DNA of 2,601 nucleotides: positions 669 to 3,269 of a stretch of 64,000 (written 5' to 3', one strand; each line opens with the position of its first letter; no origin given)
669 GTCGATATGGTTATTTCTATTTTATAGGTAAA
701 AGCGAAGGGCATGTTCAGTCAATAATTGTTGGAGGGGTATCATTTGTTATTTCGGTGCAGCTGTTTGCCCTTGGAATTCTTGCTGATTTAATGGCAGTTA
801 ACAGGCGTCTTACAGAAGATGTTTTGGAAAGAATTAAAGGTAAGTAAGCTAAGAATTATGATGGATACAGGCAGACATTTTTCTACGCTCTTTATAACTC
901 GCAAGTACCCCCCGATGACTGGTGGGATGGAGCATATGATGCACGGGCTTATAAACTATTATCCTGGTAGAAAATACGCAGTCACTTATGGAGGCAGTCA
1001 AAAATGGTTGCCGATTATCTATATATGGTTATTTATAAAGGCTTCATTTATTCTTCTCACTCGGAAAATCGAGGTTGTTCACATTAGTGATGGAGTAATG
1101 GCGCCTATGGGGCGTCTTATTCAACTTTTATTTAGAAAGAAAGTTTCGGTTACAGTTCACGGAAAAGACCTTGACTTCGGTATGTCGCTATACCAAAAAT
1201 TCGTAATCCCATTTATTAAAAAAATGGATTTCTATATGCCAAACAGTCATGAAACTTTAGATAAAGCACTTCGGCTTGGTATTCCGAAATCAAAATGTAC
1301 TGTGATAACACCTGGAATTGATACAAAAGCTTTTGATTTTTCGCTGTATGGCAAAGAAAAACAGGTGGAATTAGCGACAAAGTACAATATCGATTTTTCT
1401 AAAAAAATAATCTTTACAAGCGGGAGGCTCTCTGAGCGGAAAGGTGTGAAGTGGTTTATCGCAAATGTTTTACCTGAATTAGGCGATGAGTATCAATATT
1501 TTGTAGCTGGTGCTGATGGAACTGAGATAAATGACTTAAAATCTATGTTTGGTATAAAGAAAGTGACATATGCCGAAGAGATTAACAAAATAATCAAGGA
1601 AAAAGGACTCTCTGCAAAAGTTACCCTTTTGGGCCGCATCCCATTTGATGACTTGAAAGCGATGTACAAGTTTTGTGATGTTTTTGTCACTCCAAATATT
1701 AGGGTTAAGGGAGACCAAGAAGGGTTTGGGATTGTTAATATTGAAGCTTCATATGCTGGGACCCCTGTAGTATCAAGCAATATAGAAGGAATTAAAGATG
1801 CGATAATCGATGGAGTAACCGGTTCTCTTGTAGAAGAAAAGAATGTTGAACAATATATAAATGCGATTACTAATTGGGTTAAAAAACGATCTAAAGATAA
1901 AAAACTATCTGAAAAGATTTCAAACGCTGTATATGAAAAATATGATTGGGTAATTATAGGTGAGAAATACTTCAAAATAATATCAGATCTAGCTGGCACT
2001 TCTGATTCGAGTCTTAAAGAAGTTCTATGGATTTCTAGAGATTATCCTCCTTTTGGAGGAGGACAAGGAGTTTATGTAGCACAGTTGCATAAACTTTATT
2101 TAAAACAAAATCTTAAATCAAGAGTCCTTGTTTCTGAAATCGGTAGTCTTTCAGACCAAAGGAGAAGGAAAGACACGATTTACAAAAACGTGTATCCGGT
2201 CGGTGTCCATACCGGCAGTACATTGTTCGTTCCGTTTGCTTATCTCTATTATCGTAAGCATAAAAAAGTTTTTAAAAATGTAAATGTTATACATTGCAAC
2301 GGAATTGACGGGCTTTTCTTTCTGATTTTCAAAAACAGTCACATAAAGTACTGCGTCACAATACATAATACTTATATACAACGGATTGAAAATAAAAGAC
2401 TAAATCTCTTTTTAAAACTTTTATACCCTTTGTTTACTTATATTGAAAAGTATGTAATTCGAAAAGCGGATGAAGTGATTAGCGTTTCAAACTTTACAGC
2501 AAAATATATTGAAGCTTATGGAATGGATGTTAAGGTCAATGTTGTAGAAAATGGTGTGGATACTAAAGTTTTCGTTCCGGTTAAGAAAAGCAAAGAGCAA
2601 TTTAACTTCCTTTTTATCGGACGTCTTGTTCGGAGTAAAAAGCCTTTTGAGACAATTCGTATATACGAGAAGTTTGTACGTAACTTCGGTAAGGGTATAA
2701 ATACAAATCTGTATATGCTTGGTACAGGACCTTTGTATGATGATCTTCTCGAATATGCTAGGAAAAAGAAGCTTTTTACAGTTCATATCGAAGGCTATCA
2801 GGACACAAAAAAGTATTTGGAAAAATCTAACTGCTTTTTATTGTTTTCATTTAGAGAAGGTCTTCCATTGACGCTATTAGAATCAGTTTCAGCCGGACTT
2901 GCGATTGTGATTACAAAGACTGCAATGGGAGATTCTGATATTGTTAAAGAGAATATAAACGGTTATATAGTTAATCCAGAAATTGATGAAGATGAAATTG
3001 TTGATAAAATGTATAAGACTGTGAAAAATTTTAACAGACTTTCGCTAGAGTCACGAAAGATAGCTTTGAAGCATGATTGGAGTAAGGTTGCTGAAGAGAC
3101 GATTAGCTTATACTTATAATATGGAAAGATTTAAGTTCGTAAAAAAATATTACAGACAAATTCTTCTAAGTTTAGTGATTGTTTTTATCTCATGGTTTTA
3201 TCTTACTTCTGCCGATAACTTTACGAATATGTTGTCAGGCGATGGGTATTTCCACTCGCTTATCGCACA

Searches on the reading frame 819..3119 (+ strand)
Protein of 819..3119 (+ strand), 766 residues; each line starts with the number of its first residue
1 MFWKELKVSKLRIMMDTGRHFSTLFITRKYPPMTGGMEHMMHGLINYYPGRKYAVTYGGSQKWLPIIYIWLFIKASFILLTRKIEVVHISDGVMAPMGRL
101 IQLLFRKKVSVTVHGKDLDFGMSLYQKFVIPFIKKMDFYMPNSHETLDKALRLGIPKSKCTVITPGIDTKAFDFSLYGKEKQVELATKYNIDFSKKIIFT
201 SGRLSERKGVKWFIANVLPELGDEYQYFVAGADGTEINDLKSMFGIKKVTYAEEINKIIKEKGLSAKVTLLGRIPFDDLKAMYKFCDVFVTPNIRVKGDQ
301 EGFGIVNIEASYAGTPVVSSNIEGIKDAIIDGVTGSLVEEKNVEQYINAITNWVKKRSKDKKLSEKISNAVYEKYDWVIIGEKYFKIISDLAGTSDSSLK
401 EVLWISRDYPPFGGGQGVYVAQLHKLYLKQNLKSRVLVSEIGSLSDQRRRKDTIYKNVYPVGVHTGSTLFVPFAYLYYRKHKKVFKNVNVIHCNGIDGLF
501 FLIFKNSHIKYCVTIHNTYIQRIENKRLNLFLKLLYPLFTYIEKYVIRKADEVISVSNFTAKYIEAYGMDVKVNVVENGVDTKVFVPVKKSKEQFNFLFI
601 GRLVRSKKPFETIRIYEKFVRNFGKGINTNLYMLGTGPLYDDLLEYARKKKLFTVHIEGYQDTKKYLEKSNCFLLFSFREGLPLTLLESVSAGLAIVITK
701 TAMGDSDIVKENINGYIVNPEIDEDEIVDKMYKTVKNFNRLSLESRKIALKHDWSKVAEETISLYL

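Call 45: search_protein_families(library=pfam, proteins=[window:819-3119:+], max_evalue=0.00001)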
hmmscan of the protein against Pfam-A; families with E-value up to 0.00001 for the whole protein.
window:819-3119:+ (766 aa): 5 families
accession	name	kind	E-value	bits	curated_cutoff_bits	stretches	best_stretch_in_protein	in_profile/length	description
PF00534.26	Glycos_transf_1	-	7.4e-55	185.5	26.4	2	188-366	8-168/172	Glycosyl transferases group 1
PF13692.12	Glyco_trans_1_4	-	3.6e-44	150.9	27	2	196-353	2-139/142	Glycosyl transferases group 1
PF13439.12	Glyco_transf_4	-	2.2e-32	112.9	28.5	2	414-583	2-169/170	Glycosyltransferase Family 4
PF13579.12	Glyco_trans_4_4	-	2.2e-13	51.3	29.7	1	414-579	1-158/158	Glycosyl transferase 4-like domain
PF20706.3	GT4-conflict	-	2.5e-09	37.1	26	0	299-377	290-378/385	Family 4 Glycosyltransferase in conflict systems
